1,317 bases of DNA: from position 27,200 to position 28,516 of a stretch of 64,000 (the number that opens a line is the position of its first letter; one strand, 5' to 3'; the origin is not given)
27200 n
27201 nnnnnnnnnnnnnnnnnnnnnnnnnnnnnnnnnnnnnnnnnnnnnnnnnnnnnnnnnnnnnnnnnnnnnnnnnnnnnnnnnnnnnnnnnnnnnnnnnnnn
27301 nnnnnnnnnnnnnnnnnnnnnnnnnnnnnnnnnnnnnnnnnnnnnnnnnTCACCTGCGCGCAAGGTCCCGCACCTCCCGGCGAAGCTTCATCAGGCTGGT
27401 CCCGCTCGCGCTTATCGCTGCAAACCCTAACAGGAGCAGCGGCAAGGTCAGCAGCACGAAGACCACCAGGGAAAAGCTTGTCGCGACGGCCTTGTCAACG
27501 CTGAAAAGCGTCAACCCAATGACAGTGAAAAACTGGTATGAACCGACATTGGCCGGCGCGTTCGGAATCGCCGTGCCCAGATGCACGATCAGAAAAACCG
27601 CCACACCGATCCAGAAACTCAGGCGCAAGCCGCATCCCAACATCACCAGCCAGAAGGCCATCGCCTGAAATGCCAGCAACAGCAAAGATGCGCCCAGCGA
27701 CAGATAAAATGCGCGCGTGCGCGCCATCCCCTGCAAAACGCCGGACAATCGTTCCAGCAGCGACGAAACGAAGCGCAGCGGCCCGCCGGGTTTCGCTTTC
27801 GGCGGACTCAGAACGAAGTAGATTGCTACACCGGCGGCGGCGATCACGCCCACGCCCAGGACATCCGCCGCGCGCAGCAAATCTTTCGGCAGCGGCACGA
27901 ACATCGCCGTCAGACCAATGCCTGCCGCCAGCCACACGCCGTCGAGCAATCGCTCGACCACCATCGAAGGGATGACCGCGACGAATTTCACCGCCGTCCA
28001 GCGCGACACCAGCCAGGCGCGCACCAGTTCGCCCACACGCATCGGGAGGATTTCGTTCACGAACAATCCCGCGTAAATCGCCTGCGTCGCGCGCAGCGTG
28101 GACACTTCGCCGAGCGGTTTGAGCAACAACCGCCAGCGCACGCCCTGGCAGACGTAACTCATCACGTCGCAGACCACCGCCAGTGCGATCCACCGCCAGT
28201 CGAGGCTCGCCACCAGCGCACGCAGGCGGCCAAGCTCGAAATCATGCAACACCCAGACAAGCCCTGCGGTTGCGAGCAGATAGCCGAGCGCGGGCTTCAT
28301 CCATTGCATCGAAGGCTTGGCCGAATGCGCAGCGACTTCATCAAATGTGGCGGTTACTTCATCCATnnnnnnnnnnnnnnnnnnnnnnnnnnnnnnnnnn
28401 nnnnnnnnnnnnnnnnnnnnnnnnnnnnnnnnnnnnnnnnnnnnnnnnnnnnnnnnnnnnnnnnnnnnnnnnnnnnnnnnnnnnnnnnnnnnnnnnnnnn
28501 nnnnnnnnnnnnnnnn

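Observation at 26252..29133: virJ-like / flippase-like / small TM / virJ-like operon separate from a short MprF: a split aminoacyl-PG synthesis, flipping and hydrolysis system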

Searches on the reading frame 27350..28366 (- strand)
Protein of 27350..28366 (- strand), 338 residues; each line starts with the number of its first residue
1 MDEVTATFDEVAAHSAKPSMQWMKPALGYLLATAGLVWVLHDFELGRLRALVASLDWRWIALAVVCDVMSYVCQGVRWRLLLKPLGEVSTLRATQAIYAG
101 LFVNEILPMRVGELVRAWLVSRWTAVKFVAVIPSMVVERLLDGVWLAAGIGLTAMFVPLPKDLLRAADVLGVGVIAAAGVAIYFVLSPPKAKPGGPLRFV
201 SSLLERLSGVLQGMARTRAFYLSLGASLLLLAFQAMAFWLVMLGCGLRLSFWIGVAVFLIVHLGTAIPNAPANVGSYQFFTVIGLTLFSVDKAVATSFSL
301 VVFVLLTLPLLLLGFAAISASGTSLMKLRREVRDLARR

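Call 3: search_protein_families(library=pfam, proteins=[window:27350-28366:-], max_evalue=0.01)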
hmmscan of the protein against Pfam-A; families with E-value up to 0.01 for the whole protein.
window:27350-28366:- (338 aa): 1 family
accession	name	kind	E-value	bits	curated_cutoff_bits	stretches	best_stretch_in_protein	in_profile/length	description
PF03706.18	LPG_synthase_TM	-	3.2e-40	138.9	33.4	1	27-314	3-302/302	Lysylphosphatidylglycerol synthase TM region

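Call 4: search_protein_families(library=ncbifam, proteins=[window:27350-28366:-], max_evalue=0.01)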
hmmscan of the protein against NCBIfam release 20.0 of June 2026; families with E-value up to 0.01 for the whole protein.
window:27350-28366:- (338 aa): 2 families
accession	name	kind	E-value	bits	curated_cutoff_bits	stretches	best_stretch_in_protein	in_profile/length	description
TIGR00374.1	TIGR00374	subfamily_domain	9.3e-17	61.4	43.2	2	44-158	16-132/323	flippase-like domain-containing protein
NF033480.1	bifunc_MprF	equivalog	0.00017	20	600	1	35-316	19-293/841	bifunctional lysylphosphatidylglycerol flippase/synthetase MprF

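Call 13: search_solved_structures(query=window:27350-28366:-, max_evalue=1, show_alignments=2)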
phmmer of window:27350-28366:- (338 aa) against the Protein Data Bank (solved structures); distinct sequences matched with E-value up to 1: 0.

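Call 36: search_solved_structures(query=A2, max_evalue=1, show_alignments=2)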
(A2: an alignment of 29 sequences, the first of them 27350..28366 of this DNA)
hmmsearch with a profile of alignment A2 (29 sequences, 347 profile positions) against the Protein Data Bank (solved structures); distinct sequences matched with E-value up to 1: 1.
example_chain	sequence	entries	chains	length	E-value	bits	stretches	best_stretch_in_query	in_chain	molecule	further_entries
8hdv_A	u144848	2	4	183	0.39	12.9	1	128-226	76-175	De novo design cavitated protein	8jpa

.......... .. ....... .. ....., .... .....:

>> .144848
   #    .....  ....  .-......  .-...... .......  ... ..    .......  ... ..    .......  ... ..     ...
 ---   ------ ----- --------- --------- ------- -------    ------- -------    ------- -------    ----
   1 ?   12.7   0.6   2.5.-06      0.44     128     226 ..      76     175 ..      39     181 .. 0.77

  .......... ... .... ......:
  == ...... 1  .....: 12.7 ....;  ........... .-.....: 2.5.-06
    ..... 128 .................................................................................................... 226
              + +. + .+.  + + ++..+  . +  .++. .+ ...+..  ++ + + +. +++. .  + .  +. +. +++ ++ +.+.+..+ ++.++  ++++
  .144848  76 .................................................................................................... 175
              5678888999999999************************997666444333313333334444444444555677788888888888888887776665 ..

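Call 39: find_homologous_proteins(query=window:27350-28366:-)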
Query window:27350-28366:- (338 aa): 1166 proteins with E <= 0.001 among 8000 candidates; the best 120 are listed.
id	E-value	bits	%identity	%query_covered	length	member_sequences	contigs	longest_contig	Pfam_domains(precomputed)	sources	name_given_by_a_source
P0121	2.7e-210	715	100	100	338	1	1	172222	PF03706.19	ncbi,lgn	ncbi:MAG: lysylphosphatidylglycerol synthase transmembrane domain-containing protein [Blastocatellal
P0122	2.7e-176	604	84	100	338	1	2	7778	PF03706.19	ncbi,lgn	-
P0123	1.7e-169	581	81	100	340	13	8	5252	PF03706.19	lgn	-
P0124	8.0e-163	559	77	100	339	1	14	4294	PF03706.19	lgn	-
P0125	2.8e-160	551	77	100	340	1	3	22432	PF03706.19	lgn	-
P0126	2.5e-157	541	75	100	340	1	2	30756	PF03706.19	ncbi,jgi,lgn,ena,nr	ncbi:MAG TPA: lysylphosphatidylglycerol synthase transmembrane domain-containing protein [Blastocate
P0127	4.3e-155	534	77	97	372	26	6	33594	PF03706.19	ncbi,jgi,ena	-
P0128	5.9e-155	533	80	93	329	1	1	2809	PF03706.19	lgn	-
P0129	7.2e-154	530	77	97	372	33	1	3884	PF03706.19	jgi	jgi:uncharacterized protein (TIRG00374 family)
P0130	1.4e-153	529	76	98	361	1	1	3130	PF03706.19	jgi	jgi:uncharacterized protein (TIRG00374 family)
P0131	9.7e-153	526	78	96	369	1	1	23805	PF03706.19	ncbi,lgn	-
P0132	1.0e-151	523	71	99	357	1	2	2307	PF03706.19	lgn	-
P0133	1.5e-151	522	73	100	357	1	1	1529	PF03706.19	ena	-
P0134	3.7e-150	518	72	99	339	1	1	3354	PF03706.19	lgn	-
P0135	4.5e-150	517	75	95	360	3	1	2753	PF03706.19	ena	-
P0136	2.6e-148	512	71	99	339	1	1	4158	PF03706.19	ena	-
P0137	6.4e-148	510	75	97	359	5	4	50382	PF03706.19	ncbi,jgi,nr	ncbi:MAG TPA: lysylphosphatidylglycerol synthase transmembrane domain-containing protein [Blastocate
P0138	2.1e-147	509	73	97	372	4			PF03706.19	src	-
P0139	1.1e-145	503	78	92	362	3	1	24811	PF03706.19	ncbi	-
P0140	1.5e-145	503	75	92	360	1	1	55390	PF03706.19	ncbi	-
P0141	7.5e-144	497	74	97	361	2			PF03706.19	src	-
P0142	5.0e-140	484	69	98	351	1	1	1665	PF03706.19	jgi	-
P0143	2.9e-133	462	67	100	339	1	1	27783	PF03706.19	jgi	jgi:uncharacterized protein (TIRG00374 family)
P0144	3.0e-133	462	76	86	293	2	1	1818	PF03706.19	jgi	jgi:uncharacterized protein (TIRG00374 family)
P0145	2.9e-131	456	67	88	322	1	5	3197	PF03706.19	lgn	-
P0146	6.3e-130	451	81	80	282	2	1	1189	PF03706.19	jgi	jgi:uncharacterized protein (TIRG00374 family)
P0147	1.8e-129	450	65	99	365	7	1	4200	PF03706.19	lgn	-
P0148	1.0e-128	447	62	100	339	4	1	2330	PF03706.19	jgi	jgi:uncharacterized protein (TIRG00374 family)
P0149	1.1e-127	444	69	89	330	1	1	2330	PF03706.19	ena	-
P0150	4.8e-127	442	65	92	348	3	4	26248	PF03706.19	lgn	-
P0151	9.1e-127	441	66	91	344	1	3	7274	PF03706.19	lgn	-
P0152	3.7e-126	439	60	99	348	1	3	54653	PF03706.19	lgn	-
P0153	4.0e-125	435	70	83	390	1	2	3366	PF03706.19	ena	-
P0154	4.2e-122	426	66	93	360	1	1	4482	PF03706.19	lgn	-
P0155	8.6e-122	424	65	93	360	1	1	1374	PF03706.19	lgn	-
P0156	2.2e-121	423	61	97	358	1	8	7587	PF03706.19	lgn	-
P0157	3.0e-121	423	63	93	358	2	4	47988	PF03706.19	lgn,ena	-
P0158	5.0e-121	422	63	96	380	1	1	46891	PF03706.19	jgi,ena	-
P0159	6.6e-121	422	63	93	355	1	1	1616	PF03706.19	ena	-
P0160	9.2e-121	421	61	99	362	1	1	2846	PF03706.19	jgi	jgi:uncharacterized protein (TIRG00374 family)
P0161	2.3e-120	420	63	96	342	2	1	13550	PF03706.19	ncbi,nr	ncbi:MAG TPA: lysylphosphatidylglycerol synthase transmembrane domain-containing protein [Blastocate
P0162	4.2e-120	419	65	93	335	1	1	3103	PF03706.19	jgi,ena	-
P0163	5.2e-120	419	60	94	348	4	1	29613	PF03706.19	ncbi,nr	ncbi:MAG TPA: lysylphosphatidylglycerol synthase transmembrane domain-containing protein [Blastocate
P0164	4.2e-119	416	64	91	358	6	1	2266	PF03706.19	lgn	-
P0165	7.1e-119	415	62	96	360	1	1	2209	PF03706.19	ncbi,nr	ncbi:MAG TPA: lysylphosphatidylglycerol synthase transmembrane domain-containing protein [Blastocate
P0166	1.6e-118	414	58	99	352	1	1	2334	PF03706.19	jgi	-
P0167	1.7e-118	414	60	96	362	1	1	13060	PF03706.19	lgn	-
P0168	3.2e-118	413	65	91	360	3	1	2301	PF03706.19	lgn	-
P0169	3.5e-118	413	63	93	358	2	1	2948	PF03706.19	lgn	-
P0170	3.7e-118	413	62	91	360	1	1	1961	PF03706.19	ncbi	-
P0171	4.0e-118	412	63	93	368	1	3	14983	PF03706.19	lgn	-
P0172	6.0e-118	412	60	97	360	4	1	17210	PF03706.19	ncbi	-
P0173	9.4e-118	411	61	95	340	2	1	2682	PF03706.19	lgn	-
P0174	9.9e-118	411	64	91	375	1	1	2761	PF03706.19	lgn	-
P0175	1.1e-117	411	60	99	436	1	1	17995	PF03706.19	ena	-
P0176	1.2e-117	411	64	91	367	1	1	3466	PF03706.19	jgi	jgi:uncharacterized protein (TIRG00374 family)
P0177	2.0e-117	410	59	99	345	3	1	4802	PF03706.19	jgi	jgi:glycosyltransferase 2 family protein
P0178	2.4e-117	410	60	99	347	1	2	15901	PF03706.19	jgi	jgi:glycosyltransferase 2 family protein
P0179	2.6e-117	410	58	93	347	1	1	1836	PF03706.19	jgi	jgi:hypothetical protein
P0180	3.3e-117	409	62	93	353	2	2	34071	PF03706.19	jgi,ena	-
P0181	3.7e-117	409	58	99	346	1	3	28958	PF03706.19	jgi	jgi:uncharacterized protein (TIRG00374 family)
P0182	5.6e-117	409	62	96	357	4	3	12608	PF03706.19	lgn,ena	-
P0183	8.9e-117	408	61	97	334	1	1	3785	PF03706.19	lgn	-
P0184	1.6e-116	407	58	99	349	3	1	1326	PF03706.19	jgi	jgi:glycosyltransferase 2 family protein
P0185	4.8e-116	406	61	95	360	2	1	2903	PF03706.19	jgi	-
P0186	8.1e-116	405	58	100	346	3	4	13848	PF03706.19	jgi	jgi:glycosyltransferase 2 family protein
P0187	9.5e-116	405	57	99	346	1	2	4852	PF03706.19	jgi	jgi:uncharacterized protein (TIRG00374 family)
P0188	1.7e-115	404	59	97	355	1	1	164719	PF03706.19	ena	-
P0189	4.6e-115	402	56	99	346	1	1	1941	PF03706.19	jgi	jgi:glycosyltransferase 2 family protein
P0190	1.9e-114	400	61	96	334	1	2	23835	PF03706.19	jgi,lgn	jgi:uncharacterized protein (TIRG00374 family)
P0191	3.6e-114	399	57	97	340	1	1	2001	PF03706.19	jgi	jgi:uncharacterized protein (TIRG00374 family)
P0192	1.3e-113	398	60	93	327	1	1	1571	PF03706.19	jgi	jgi:glycosyltransferase 2 family protein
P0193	2.5e-113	397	55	100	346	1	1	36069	PF03706.19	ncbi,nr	ncbi:MAG: flippase-like domain-containing protein [Acidobacteria bacterium]|nr:flippase-like domain-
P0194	2.7e-113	397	59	93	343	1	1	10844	PF03706.19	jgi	jgi:uncharacterized protein (TIRG00374 family)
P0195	2.8e-113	397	56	99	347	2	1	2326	PF03706.19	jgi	jgi:uncharacterized protein (TIRG00374 family)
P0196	2.9e-113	396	62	93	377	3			PF03706.19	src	-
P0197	3.8e-113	396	55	99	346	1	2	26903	PF03706.19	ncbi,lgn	-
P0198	9.1e-113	395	60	93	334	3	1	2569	PF03706.19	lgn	-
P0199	1.0e-112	395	59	94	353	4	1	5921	PF03706.19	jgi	jgi:uncharacterized protein (TIRG00374 family)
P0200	1.1e-112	395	56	99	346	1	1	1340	PF03706.19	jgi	jgi:glycosyltransferase 2 family protein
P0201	1.2e-112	394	55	99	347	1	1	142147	PF03706.19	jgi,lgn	jgi:hypothetical protein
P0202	1.3e-112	394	56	99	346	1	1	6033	PF03706.19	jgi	jgi:glycosyltransferase 2 family protein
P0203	1.6e-112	394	56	99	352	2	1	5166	PF03706.19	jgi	jgi:uncharacterized protein (TIRG00374 family)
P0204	1.7e-112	394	57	99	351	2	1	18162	PF03706.19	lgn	-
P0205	3.1e-112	393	57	98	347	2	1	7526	PF03706.19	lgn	-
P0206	6.1e-112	392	54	100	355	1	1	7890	PF03706.19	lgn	-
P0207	6.4e-112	392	60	93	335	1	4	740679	PF03706.19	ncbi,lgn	-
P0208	7.5e-112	392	58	95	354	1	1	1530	PF03706.19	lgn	-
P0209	1.5e-111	391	56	94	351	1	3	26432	PF03706.19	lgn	-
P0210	4.5e-111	389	60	93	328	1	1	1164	PF03706.19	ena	-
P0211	5.1e-111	389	58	93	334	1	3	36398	PF03706.19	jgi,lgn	jgi:glycosyltransferase 2 family protein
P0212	7.0e-111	389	60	93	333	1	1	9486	PF03706.19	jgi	jgi:glycosyltransferase 2 family protein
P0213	1.1e-110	388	60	93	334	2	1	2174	PF03706.19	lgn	-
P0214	1.4e-110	388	53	100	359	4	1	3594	PF03706.19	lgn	-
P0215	1.9e-110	387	56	98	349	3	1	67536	PF03706.19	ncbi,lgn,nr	ncbi:MAG TPA: lysylphosphatidylglycerol synthase transmembrane domain-containing protein [Blastocate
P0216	3.0e-110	387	59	93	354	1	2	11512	PF03706.19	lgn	-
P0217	4.3e-110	386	55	96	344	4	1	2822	PF03706.19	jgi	jgi:glycosyltransferase 2 family protein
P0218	7.3e-110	385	56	93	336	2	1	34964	PF03706.19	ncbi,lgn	-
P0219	7.4e-110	385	55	98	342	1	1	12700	PF03706.19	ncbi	-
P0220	1.3e-109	384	57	96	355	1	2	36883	PF03706.19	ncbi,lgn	-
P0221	1.6e-109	384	58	95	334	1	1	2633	PF03706.19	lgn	-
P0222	1.6e-109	384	55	93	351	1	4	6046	PF03706.19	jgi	jgi:hypothetical protein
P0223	1.7e-109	384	58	95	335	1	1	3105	PF03706.19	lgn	-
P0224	1.8e-109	384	61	88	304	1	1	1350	PF03706.19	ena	-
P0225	1.8e-109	384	58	93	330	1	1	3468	PF03706.19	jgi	-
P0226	1.8e-109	384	55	98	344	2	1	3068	PF03706.19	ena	-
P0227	1.9e-109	384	54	100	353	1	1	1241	PF03706.19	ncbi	-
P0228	1.9e-109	384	56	95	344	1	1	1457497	PF03706.19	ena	-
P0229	2.3e-109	384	58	93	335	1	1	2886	PF03706.19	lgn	-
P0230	2.8e-109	383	56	98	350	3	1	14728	PF03706.19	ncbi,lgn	ncbi:MAG: lysylphosphatidylglycerol synthase transmembrane domain-containing protein [Terriglobia ba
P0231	2.9e-109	383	56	97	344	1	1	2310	PF03706.19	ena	-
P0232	3.4e-109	383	54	100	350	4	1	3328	PF03706.19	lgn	-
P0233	3.6e-109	383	54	100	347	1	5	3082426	PF03706.19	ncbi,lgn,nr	ncbi:MAG: flippase-like domain-containing protein [Blastocatellia bacterium]|nr:flippase-like domain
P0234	6.4e-109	382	53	100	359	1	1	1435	PF03706.19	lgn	-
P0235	6.9e-109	382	54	98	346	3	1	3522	PF03706.19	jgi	-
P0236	7.0e-109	382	53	100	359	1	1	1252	PF03706.19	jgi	jgi:uncharacterized protein (TIRG00374 family)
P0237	9.2e-109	382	54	98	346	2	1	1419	PF03706.19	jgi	jgi:glycosyltransferase 2 family protein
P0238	1.3e-108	381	57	92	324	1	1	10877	PF03706.19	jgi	jgi:glycosyltransferase 2 family protein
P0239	1.3e-108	381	58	95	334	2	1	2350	PF03706.19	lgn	-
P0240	1.6e-108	381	52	100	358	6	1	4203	PF03706.19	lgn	-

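Call 52: predict_structure(alignment_id=A3)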
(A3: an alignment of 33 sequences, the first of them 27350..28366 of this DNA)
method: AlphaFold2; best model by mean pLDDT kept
length: 338 residues; sequences in the alignment: 33
mean_pLDDT: 81.3   pTM: 0.77
mean pLDDT of the five models: 81.3, 80.0, 78.7, 76.4, 75.8
residues with pLDDT >= 90: 108; 70-90: 176; 50-70: 34; < 50: 20
segments of 3 or more residues with pLDDT < 50: 1-17
pLDDT, mean of each block of 10 residues (from residue 1): 32 45 71 83 87 94 95 94 88 90 76 86 84 87 89 87 83 84 72 58 70 81 93 95 92 92 69 75 92 92 89 87 79 72
secondary structure, 60 per line:
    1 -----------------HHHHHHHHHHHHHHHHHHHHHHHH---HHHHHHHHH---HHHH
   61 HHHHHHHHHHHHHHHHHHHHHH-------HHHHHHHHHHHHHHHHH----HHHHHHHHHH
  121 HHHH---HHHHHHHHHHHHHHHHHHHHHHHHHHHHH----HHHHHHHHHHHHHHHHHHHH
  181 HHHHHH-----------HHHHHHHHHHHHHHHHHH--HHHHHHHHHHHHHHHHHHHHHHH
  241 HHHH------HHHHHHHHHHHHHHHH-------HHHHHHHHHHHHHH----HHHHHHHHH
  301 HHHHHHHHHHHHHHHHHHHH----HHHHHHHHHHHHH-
elements in order: H18-41 H45-53 H57-82 H90-106 H111-124 H128-156 H161-186 H198-215 H218-244 H251-266 H274-287 H292-320 H325-337

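Call 57: fold_search(model_id=the predicted structure, library=pdb)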
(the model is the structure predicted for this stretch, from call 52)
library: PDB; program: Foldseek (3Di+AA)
matches with E <= 10: 240; with E <= 0.001: 4
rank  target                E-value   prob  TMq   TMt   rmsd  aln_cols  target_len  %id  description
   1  9j8q_A                3.4e-04  1.00  0.59  0.28   5.5       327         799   17  MprF from Pseudomonas aeruginosa in GDN micelle, C2 symmetry (released 2025-09-03)
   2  9goe_A                5.2e-04  1.00  0.57  0.26   6.3       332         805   16  Cryo-EM structure of the multiple peptide resistance factor (MprF) from Pseudomonas aeruginosa bound to a synthetic na (released 2025-03-12)
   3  7duw_A                6.8e-04  1.00  0.61  0.28   6.0       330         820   13  Cryo-EM structure of the multiple peptide resistance factor (MprF) loaded with two lysyl-phosphatidylglycerol molecule (released 2021-04-21)
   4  7f47                  7.1e-04  1.00  0.55  0.24  11.0       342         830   15  Cryo-EM structure of Rhizobium etli MprF (released 2022-06-22)
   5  9j8s_A                2.6e-03  1.00  0.54  0.26   6.0       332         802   16  MprF from Pseudomonas aeruginosa in nanodisc, C2 symmetry (released 2025-09-03)
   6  6lvf_A                4.6e-03  1.00  0.54  0.26   8.3       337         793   13  Cryo-EM structure of the multiple peptide resistance factor (MprF) loaded with one lysyl-phosphatidylglycerol molecule (released 2021-02-03)
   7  6d91                  3.2e-01  0.08  0.11  0.10  23.8       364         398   13  Crystal structure of the Deinococcus radiodurans Nramp/MntH divalent transition metal transporter in the outward-open, a (released 2019-02-13)
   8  6x14_A                3.3e-01  0.09  0.14  0.12  21.2       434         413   14  Inward-facing state of the glutamate transporter homologue GltPh in complex with TFB-TBOA (released 2020-11-18)
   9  2nwx_A                3.3e-01  0.07  0.11  0.10  22.7       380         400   14  Crystal structure of GltPh in complex with L-aspartate and sodium ions (released 2007-02-27)
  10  1xfh_A                4.0e-01  0.09  0.13  0.11  20.6       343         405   12  Structure of glutamate transporter homolog from Pyrococcus horikoshii (released 2004-10-26)
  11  8e6l                  4.4e-01  0.18  0.21  0.19  17.7       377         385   12  X-ray structure of the Deinococcus radiodurans Nramp/MntH divalent transition metal transporter D296A mutant in an inwar (released 2023-05-03)
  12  8e6m                  4.6e-01  0.14  0.18  0.17  19.4       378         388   13  X-ray structure of the Deinococcus radiodurans Nramp/MntH divalent transition metal transporter WT in an inward-open, ca (released 2023-05-03)
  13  7kyp_H                4.8e-01  0.09  0.13  0.15  22.2       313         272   13  PsaBC from Streptococcus pneumoniae in complex with Fab (released 2021-08-25)
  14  8b71_A                6.5e-01  0.07  0.14  0.11  22.9       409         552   14  Upright KimA dimer with bound c-di-AMP from B. subtilis (released 2023-01-18)
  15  8e6h                  7.1e-01  0.07  0.14  0.13  24.4       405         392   16  X-ray structure of the Deinococcus radiodurans Nramp/MntH divalent transition metal transporter A47W mutant in an occlud (released 2023-05-03)
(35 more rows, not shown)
